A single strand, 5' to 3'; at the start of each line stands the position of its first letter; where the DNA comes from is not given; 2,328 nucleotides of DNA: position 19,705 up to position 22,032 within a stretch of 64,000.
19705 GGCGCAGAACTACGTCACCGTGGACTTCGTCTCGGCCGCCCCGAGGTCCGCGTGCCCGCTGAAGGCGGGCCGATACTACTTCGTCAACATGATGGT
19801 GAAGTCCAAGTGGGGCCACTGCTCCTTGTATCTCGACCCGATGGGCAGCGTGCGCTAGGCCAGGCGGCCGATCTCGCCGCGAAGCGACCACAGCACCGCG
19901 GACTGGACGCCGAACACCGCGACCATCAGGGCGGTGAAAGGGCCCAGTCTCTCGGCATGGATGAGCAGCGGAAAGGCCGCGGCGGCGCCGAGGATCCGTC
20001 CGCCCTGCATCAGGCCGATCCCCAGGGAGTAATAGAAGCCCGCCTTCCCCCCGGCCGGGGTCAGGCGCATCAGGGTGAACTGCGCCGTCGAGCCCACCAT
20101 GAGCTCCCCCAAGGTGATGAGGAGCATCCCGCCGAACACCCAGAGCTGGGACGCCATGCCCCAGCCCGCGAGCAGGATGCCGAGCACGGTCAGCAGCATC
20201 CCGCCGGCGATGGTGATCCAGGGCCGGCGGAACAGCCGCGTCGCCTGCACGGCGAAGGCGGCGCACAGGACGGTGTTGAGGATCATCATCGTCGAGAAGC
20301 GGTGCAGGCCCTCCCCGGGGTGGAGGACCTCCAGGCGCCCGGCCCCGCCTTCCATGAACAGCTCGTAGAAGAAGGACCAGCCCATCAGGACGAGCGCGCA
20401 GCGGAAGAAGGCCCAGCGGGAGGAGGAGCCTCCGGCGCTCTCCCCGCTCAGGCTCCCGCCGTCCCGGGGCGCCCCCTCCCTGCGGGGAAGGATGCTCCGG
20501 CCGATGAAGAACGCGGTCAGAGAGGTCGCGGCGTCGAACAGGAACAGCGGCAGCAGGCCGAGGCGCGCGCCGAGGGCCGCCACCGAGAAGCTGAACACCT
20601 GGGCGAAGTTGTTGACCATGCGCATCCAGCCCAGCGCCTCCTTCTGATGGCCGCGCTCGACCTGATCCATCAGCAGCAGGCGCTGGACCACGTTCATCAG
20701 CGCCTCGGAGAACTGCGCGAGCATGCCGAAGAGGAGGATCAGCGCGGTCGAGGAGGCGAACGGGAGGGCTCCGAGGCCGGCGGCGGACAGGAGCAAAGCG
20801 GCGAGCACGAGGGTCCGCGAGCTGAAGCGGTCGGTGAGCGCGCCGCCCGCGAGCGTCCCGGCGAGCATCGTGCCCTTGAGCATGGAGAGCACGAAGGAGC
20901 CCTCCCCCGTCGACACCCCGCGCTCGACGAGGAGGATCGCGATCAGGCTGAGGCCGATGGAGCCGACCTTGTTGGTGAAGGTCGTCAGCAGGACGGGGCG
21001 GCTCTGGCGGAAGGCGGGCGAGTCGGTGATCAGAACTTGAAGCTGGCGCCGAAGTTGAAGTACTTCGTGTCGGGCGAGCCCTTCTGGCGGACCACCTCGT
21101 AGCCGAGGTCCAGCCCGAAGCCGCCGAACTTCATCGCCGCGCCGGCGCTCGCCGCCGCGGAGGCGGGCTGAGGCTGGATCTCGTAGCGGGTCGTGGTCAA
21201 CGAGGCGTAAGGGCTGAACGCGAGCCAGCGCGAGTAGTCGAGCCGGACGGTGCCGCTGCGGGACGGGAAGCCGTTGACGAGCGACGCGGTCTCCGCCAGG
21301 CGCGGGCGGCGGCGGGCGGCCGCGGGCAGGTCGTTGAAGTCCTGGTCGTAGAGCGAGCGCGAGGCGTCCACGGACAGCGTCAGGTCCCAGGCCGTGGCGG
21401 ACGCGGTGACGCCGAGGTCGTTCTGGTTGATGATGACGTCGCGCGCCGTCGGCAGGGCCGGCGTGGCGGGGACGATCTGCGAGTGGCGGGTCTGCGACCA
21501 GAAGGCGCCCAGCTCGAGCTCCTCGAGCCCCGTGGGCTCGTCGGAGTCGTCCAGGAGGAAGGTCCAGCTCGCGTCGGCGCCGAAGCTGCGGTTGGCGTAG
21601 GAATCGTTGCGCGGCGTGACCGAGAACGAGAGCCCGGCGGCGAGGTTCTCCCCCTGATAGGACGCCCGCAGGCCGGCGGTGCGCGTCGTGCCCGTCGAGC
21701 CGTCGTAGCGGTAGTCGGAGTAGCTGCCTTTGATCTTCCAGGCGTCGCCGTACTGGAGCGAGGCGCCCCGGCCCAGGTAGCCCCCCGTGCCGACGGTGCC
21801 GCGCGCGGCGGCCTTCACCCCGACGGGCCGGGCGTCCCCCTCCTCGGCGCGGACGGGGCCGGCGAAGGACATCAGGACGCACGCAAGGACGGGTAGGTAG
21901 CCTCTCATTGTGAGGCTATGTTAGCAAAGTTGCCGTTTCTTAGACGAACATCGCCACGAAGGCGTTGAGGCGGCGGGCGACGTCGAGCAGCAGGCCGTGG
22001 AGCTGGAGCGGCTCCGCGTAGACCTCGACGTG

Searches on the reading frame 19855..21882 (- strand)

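Call 70: search_protein_families(library=pfam, proteins=[window:19855-21882:-], max_evalue=0.00001)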
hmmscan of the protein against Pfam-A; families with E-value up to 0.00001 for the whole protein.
window:19855-21882:- (675 aa): 1 family
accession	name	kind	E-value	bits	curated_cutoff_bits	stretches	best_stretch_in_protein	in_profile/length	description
PF07690.21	MFS_1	-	1.6e-18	67.2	33.4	1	307-633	11-347/347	Major Facilitator Superfamily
